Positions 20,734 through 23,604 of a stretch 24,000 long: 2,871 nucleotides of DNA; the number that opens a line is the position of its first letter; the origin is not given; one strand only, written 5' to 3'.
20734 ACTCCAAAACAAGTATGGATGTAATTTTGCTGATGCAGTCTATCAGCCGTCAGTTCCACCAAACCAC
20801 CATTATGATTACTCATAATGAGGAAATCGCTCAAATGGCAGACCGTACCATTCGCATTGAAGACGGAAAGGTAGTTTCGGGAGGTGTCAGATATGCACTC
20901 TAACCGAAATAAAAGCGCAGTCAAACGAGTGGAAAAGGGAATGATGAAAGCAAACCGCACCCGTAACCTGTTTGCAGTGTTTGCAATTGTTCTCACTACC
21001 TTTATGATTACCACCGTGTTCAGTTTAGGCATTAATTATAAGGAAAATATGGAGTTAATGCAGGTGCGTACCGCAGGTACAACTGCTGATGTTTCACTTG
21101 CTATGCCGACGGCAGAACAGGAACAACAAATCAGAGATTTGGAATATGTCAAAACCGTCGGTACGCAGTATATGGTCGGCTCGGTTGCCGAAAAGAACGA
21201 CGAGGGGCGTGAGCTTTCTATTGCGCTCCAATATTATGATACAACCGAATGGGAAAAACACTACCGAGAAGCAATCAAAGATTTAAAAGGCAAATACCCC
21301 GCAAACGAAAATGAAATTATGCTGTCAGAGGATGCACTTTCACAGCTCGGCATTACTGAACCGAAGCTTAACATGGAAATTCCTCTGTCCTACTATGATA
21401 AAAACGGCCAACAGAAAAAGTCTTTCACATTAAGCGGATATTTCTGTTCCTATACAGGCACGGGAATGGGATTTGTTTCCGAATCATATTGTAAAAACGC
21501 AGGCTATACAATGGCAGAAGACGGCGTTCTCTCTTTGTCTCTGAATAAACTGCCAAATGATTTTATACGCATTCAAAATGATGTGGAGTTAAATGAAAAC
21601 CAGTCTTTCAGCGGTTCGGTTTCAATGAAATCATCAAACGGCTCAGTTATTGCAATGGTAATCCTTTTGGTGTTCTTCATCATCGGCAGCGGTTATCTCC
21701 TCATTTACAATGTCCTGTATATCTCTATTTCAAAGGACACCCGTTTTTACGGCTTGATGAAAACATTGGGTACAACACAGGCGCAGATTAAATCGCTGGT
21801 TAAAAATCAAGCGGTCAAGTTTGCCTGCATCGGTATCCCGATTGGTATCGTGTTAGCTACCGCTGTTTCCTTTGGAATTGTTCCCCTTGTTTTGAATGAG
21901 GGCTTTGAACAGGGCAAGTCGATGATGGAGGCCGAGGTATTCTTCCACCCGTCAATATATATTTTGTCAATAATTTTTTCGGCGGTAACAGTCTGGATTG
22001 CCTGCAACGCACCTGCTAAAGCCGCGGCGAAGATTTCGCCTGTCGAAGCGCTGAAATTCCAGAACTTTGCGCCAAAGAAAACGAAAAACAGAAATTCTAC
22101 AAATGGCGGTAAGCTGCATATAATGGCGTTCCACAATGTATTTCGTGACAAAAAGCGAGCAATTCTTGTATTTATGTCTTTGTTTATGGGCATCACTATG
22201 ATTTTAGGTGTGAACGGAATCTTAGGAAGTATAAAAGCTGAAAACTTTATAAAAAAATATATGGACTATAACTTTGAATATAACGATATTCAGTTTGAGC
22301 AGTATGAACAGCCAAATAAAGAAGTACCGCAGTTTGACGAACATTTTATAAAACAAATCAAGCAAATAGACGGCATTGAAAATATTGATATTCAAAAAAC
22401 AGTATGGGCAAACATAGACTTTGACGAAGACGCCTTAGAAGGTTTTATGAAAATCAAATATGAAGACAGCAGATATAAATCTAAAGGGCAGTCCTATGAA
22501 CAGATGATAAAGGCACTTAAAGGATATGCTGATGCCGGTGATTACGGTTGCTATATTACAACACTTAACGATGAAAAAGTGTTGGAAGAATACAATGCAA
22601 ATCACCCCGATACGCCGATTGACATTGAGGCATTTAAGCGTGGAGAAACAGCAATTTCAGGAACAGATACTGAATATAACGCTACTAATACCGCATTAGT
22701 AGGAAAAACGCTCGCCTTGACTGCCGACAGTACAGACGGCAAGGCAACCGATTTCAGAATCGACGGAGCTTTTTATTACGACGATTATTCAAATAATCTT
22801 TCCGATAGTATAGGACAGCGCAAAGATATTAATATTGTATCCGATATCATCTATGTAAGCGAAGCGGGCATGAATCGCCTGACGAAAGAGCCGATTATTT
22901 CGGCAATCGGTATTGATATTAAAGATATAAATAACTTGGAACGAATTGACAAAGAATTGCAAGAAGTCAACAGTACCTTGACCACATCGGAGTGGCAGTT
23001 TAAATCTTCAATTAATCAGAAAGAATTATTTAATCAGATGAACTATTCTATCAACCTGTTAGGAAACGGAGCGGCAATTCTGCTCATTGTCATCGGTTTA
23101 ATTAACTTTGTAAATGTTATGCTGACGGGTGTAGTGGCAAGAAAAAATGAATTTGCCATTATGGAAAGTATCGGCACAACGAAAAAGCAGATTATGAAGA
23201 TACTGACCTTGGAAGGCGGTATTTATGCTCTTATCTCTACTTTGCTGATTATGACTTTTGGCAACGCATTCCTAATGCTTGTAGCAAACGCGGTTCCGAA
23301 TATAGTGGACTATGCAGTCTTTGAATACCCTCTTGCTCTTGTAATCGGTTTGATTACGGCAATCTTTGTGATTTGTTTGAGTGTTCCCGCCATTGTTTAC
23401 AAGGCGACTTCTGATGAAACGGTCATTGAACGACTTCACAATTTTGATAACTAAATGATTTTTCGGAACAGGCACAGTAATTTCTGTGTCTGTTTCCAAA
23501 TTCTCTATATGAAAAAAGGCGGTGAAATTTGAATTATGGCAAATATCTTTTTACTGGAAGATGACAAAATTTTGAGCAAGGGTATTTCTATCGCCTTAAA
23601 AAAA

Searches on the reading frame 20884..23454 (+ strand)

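Call 11: search_protein_families(library=ncbifam, proteins=[window:20884-23454:+])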
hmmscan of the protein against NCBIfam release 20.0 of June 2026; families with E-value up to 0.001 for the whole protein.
window:20884-23454:+ (856 aa): 7 families
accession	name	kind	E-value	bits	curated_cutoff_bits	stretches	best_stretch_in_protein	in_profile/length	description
TIGR03434.1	ADOP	subfamily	2.4e-15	55.7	622.3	2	273-391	695-801/803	ADOP family duplicated permease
TIGR02212.1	lolCE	equivalog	8.8e-11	41.4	362.45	2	655-801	200-343/411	lipoprotein-releasing ABC transporter permease subunit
TIGR01185.1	devC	equivalog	0.00025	20.2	290.35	0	262-325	266-327/380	ABC transporter permease DevC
NF008076.0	PRK10814.1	exception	0.0004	19.5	473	1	711-808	252-348/399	lipoprotein-releasing ABC transporter permease subunit LolC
NF008357.0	PRK11146.1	exception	0.00069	18.6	439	0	670-793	219-338/414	lipoprotein-releasing ABC transporter permease subunit LolE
NF038008.1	ABC_perm_DarB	equivalog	0.00086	17.3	700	1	674-832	608-770/777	darobactin export ABC transporter permease subunit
TIGR02213.1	lolE_release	exception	0.00089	18.2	540.35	0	258-390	268-408/411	lipoprotein-releasing ABC transporter permease subunit LolE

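Call 12: search_protein_families(library=pfam, proteins=[window:20884-23454:+])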
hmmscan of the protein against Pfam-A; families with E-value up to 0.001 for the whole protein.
window:20884-23454:+ (856 aa): 1 family
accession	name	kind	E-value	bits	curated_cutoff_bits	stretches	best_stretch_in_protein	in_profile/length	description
PF02687.27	FtsX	-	7e-21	74.9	25.5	2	730-837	3-113/120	FtsX-like permease C-terminal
